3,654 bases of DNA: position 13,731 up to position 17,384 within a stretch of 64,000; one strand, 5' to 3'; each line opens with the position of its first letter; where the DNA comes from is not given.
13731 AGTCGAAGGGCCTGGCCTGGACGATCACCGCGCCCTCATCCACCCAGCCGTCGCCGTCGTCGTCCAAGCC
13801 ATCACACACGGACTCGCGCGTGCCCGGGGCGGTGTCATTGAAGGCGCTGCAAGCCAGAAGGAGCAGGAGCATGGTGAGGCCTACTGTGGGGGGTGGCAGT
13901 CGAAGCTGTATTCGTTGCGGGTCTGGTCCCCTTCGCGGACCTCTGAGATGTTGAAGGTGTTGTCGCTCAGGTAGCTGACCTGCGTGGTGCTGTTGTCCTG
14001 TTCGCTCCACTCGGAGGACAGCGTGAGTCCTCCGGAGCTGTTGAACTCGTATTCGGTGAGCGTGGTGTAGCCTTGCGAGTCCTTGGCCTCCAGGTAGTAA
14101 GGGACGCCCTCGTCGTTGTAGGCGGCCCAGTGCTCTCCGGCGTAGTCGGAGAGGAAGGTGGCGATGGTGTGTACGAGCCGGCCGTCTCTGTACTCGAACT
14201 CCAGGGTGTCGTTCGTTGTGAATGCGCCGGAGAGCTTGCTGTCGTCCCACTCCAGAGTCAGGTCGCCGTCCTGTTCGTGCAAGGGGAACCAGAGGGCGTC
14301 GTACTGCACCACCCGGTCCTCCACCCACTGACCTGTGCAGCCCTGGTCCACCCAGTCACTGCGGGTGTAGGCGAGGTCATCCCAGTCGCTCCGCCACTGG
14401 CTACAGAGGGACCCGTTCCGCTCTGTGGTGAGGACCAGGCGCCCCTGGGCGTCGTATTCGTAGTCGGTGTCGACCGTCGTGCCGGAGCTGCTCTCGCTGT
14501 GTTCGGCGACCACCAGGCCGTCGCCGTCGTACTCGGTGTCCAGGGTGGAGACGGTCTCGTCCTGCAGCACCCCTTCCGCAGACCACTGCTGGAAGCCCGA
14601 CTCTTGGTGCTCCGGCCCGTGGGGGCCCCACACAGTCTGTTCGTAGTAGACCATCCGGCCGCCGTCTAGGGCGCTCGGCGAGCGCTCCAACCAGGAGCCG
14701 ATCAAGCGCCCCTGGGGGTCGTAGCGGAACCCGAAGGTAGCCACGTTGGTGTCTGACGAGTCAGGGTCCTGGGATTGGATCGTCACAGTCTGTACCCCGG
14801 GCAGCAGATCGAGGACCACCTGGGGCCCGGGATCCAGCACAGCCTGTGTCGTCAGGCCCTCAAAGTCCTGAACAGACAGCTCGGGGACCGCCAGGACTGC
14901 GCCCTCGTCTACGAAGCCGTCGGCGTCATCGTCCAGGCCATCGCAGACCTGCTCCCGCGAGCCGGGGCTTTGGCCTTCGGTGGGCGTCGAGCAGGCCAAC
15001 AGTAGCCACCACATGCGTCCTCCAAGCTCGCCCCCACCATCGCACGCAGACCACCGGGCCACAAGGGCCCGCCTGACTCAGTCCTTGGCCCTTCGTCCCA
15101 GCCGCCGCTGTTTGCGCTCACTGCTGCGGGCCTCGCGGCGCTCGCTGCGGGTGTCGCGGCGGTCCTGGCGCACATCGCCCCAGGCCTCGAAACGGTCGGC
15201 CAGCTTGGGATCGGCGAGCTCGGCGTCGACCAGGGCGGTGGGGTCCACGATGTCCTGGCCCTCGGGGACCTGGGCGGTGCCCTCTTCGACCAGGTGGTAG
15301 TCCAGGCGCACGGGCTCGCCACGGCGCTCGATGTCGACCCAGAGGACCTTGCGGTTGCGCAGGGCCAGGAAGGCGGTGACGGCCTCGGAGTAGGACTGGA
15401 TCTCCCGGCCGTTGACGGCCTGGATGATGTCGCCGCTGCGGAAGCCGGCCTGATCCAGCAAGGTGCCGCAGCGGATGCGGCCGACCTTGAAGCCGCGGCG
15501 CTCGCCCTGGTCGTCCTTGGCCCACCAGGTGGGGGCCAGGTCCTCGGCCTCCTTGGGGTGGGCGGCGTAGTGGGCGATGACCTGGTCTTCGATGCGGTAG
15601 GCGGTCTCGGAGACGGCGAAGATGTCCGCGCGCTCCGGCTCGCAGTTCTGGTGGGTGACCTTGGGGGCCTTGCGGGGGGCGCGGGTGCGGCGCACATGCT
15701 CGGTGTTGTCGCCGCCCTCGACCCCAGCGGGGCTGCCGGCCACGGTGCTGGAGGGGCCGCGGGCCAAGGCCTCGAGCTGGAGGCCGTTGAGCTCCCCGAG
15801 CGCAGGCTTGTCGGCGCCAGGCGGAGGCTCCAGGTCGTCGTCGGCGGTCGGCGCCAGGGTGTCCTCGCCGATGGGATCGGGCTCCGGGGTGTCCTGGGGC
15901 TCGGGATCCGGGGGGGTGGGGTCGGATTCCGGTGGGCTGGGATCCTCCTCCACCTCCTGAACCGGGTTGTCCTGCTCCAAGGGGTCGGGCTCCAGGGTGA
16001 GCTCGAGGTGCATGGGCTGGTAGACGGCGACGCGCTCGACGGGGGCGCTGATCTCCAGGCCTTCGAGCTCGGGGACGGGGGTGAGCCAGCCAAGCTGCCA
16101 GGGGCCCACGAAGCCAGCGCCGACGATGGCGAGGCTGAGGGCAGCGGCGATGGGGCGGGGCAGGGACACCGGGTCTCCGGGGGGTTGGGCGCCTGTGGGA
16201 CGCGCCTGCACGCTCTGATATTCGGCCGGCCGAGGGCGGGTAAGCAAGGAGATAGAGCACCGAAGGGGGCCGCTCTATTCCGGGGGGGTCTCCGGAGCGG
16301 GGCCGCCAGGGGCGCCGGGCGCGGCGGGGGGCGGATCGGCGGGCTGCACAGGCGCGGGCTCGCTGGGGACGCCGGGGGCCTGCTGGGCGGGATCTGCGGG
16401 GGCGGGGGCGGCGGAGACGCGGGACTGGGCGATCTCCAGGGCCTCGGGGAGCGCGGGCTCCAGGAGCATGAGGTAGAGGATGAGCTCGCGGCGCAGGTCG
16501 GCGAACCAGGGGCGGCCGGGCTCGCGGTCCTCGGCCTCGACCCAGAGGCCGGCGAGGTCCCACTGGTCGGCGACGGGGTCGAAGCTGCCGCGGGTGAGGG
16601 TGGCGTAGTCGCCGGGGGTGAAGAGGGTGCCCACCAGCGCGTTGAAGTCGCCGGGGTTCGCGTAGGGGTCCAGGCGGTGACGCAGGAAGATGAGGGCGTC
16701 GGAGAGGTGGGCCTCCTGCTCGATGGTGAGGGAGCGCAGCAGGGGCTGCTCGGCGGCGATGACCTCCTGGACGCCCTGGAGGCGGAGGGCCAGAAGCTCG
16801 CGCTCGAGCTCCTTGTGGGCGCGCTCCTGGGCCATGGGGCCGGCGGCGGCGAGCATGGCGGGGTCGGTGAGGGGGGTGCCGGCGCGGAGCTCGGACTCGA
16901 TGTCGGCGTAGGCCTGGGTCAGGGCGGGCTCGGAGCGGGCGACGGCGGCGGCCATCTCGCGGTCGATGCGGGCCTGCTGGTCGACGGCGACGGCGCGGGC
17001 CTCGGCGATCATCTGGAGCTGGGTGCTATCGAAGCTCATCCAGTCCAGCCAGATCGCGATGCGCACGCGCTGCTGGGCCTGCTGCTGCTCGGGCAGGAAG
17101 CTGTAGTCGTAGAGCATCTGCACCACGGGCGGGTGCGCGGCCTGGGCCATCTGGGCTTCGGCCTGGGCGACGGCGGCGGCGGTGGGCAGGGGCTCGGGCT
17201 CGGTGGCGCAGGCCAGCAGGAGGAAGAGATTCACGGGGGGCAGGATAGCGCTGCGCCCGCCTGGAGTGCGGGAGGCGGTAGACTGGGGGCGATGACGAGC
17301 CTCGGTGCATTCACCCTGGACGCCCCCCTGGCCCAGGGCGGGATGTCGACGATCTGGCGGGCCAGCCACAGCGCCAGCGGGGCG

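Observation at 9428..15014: Tandem array of five divergent, short YD-repeat lipoprotein paralogs with invariant termini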

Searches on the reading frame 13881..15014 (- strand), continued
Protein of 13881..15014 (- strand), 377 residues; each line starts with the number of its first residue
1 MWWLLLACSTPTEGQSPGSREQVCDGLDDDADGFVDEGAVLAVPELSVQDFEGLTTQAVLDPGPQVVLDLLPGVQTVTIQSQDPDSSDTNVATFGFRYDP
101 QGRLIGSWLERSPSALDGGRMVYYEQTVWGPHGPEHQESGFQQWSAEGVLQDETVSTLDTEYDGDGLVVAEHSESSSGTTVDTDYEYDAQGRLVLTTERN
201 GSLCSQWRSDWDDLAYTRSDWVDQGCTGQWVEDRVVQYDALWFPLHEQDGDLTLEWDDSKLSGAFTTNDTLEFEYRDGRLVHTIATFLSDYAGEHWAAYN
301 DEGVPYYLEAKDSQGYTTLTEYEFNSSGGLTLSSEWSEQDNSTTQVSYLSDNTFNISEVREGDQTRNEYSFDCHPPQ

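Call 53: find_homologous_proteins(query=A6, max_evalue=0.000001)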
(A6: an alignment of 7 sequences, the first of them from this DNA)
Query A6 (7 sequences) (339 aa, profile of the alignment): 3 proteins with E <= 0.000001 among 8000 candidates.
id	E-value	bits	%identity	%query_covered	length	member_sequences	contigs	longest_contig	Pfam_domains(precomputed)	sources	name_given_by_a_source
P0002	8.2e-135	467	40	100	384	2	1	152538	-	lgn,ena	-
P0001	7.6e-131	454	100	100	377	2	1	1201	PF05593.20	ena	-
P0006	6.6e-110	386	28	58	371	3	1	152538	-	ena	-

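Call 59: fold_search(model_id=the predicted structure, library=viral)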
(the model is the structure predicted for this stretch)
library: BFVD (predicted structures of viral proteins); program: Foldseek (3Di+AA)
matches with E <= 10: 893; with E <= 0.001: 27
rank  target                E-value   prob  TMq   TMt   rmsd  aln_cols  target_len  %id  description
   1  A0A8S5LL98            8.0e-12  1.00  0.43  0.41   9.1       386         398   11  Prokaryotic membrane lipoprotein lipid attachment site [Siphoviridae sp. ctvod4]
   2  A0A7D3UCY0            4.2e-06  1.00  0.18  0.18  14.4       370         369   11  (no name in the UniProt tables at hand)
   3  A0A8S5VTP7            4.4e-06  1.00  0.15  0.11  23.6       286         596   13  Anastral spindle 2 [Ackermannviridae sp.]
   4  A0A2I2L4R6            5.8e-06  1.00  0.19  0.21  25.9       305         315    9  MORN-repeat protein [Orpheovirus IHUMI-LCC2]
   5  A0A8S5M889            8.5e-06  1.00  0.21  0.28  11.6       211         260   12  Uncharacterized protein [Caudovirales sp. ctCiv1]
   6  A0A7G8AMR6            8.5e-06  1.00  0.18  0.23  25.7       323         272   14  (no name in the UniProt tables at hand)
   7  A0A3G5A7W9            1.6e-05  1.00  0.18  0.15  27.4       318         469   12  MORN repeat-containing protein [Hyperionvirus sp.]
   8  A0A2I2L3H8            2.2e-05  0.98  0.14  0.12  30.2       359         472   11  MORN-repeat protein [Orpheovirus IHUMI-LCC2]
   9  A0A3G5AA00            2.4e-05  0.97  0.15  0.15  26.0       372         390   11  MORN repeat-containing protein [Hyperionvirus sp.]
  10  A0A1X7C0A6            3.0e-05  0.97  0.12  0.11  28.0       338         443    9  (no name in the UniProt tables at hand)
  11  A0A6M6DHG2            3.7e-05  1.00  0.18  0.20  30.4       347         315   13  (no name in the UniProt tables at hand)
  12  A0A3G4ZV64            4.2e-05  0.97  0.13  0.12  24.9       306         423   11  MORN-repeat protein [Edafosvirus sp.]
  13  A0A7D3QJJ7            4.6e-05  1.00  0.18  0.25  26.4       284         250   11  (no name in the UniProt tables at hand)
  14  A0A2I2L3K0            4.6e-05  0.97  0.15  0.16  28.6       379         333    9  MORN-repeat protein [Orpheovirus IHUMI-LCC2]
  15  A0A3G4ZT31            6.2e-05  0.98  0.13  0.15  27.8       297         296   10  MORN-repeat protein [Dasosvirus sp.]
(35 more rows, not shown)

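Call 60: search_protein_families(library=padloc, proteins=[window:13881-15014:-], max_evalue=0.01)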
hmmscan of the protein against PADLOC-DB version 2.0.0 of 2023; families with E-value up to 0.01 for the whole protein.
window:13881-15014:- (377 aa): 0 families

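Call 61: search_protein_families(library=phrogs, proteins=[window:13881-15014:-], max_evalue=0.01)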
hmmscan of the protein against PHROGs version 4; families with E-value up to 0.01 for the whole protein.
window:13881-15014:- (377 aa): 0 families

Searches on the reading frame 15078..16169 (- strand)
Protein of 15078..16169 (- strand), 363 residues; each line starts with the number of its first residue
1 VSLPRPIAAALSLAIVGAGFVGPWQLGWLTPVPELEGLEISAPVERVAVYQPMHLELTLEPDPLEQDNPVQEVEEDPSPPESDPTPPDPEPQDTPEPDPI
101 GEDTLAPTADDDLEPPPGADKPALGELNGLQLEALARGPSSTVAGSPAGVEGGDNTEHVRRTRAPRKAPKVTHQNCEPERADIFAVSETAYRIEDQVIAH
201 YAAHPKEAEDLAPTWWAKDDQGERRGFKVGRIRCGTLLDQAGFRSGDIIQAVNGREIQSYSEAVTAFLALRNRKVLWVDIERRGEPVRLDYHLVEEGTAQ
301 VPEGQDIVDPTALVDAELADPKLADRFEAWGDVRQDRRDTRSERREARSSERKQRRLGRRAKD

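Call 18: search_protein_families(library=pfam, proteins=[window:15078-16169:-], max_evalue=0.01)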
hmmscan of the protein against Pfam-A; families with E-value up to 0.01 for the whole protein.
window:15078-16169:- (363 aa): 2 families
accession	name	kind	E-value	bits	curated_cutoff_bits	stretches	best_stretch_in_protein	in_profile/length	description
PF17820.7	PDZ_6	-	6.7e-06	26.2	27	1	235-282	8-54/54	PDZ domain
PF13180.12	PDZ_2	-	0.00014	22.5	27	1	238-290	25-77/80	PDZ domain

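Call 36: search_protein_families(library=ncbifam, proteins=[window:15078-16169:-], max_evalue=0.01)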
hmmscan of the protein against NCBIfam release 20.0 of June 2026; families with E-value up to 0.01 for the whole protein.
window:15078-16169:- (363 aa): 12 families
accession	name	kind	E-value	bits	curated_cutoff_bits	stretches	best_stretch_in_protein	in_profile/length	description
NF041515.1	GspC_delta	equivalog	1.1e-22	81.2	150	1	161-292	178-309/311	type II secretion system protein GspC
NF041616.1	T2SS_C_SYNERG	exception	8.2e-10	38.5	200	1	218-292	220-294/296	type II secretion system protein GspC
NF040960.1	MamE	equivalog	1.9e-05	23.5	800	1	220-330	462-570/659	magnetosome formation protease MamE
TIGR02037.1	degP_htrA_DO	subfamily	3.4e-05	22.9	416.2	1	224-295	258-329/434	Do family serine endopeptidase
TIGR01713.1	typeII_sec_gspC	equivalog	5.5e-05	22.9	101.6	1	224-286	190-252/259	type II secretion system protein GspC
NF007526.1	PRK10139.1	equivalog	0.0005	18.9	756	1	225-325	291-388/456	serine endoprotease DegQ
NF047968.1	SerProtHtrA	equivalog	0.0011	18.5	470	1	224-290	288-354/357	serine protease HtrA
NF008189.1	PRK10942.1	equivalog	0.0019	16.7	720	1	224-305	312-393/477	serine endoprotease DegP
NF008147.1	PRK10898.1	equivalog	0.0031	16.7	408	1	216-292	270-346/352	outer membrane-stress sensor serine endopeptidase DegS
NF041521.1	HhoA_HhoB_HtrA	equivalog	0.0034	16.7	450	1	225-290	263-328/335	HhoA/HhoB/HtrA family serine endopeptidase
NF041199.1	trx7_PDZ_seleno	equivalog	0.0045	16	300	1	228-291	206-270/390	Trx7/PDZ domain-containing (seleno)protein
TIGR00054.1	TIGR00054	equivalog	0.0055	15.6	147.55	1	239-291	216-267/421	RIP metalloprotease RseP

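Call 44: find_related_loci(query=A5, collection=metagenome_contigs, flank=10000)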
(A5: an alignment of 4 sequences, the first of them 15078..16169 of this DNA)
Query A5 (363 aa) in metagenome_contigs; peptide patterns used: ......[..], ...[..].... (x = any residue, [..] = any of these).
112 stretches matched a pattern; 4 encode a relative of the query (tblastn E <= 1e-3); 4 distinct loci.
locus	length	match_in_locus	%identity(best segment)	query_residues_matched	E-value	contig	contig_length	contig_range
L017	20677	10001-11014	59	1-346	4e-120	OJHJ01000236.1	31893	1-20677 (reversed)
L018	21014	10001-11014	59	1-346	4e-120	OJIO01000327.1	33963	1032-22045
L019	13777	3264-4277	60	1-346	5e-119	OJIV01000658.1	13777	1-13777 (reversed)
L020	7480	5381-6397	57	1-348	3e-112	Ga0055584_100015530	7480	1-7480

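Call 55: search_solved_structures(query=window:15078-16169:-, max_evalue=0.01)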
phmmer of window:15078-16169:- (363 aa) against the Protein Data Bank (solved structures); distinct sequences matched with E-value up to 0.01: 18.
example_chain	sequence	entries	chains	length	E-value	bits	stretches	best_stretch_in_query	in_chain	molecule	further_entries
3wkl_A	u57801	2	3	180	3.2e-06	29.6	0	229-287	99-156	Putative Zinc Metalloprotease AQ_1964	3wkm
6akq_A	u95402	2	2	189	1.3e-05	27.6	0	229-266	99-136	PDZ tandem fragment of A. aeolicus site-2 protease homolog with the PA tag insertion | PDZ tandem fragment with PA tag insertion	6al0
6icf_A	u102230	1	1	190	1.4e-05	27.5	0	229-266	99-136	Putative zinc metalloprotease aq_1964,Putative zinc metalloprotease aq_1964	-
7cqc_A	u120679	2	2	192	5.5e-05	25.5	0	229-287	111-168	Putative zinc metalloprotease aq_1964,PA14 from Podoplanin,Putative zinc metalloprotease a | Putative zinc metalloprotease aq_1964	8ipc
9j83_A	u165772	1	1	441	5.8e-05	25.5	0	229-287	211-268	Putative zinc metalloprotease aq_1964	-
9j82_A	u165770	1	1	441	5.8e-05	25.5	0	229-287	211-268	Putative zinc metalloprotease aq_1964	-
6icc_A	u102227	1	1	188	8.3e-05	25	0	229-287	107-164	PDZ tandem fragment with PA tag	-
6al1_A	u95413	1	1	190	9.8e-05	24.7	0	229-287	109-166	PDZ tandem fragment with PA tag insertion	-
4a8a_A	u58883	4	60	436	0.00013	24.4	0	224-325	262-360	PERIPLASMIC PH-DEPENDENT SERINE ENDOPROTEASE DEGQ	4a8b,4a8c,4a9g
8kic_D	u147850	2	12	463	0.00018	23.9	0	224-325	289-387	peptidase Do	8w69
6z05_A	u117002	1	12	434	0.00024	23.5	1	224-350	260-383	DegQ family serine endoprotease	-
6jjk_A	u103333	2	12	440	0.0005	22.4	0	224-301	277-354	Periplasmic serine endoprotease DegP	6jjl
3otp_A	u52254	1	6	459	0.00051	22.4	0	224-301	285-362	Protease do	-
3mh5_A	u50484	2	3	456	0.00051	22.4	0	224-301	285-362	Protease do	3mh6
3mh4_A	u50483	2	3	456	0.00051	22.4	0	224-301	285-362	Protease do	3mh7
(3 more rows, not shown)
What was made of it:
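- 15078..16169 (-): GspC-like membrane protein with a PDZ domain (363 aa). In every relative it is the gene directly upstream of the array. PDZ_6 and PDZ_2 hits, both just below Pfam's 27-bit cutoffs (calls 18, 36, 55).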

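Call 60: search_protein_families(library=padloc, proteins=[window:15078-16169:-], max_evalue=0.01)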
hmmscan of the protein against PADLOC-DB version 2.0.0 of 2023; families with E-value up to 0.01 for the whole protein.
window:15078-16169:- (363 aa): 0 families

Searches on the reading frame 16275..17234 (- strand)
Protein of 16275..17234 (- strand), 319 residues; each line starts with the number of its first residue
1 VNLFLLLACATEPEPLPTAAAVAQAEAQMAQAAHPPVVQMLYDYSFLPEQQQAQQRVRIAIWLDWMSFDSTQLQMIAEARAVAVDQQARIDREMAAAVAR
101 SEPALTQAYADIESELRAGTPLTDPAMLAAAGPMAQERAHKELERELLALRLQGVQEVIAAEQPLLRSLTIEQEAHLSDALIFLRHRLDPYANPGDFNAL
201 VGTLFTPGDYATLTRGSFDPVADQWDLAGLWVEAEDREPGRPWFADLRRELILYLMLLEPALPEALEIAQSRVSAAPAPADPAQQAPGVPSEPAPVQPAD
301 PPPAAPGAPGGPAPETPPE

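Call 18: search_protein_families(library=pfam, proteins=[window:16275-17234:-], max_evalue=0.01)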
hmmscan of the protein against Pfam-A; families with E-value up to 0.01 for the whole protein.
window:16275-17234:- (319 aa): 0 families

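Call 36: search_protein_families(library=ncbifam, proteins=[window:16275-17234:-], max_evalue=0.01)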
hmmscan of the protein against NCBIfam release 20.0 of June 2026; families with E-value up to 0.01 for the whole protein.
window:16275-17234:- (319 aa): 0 families

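Call 56: search_solved_structures(query=window:16275-17234:-, max_evalue=1)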
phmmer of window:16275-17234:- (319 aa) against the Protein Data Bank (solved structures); distinct sequences matched with E-value up to 1: 0.

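Call 60: search_protein_families(library=padloc, proteins=[window:16275-17234:-], max_evalue=0.01)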
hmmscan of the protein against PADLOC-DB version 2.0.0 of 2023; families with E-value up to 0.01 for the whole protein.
window:16275-17234:- (319 aa): 0 families
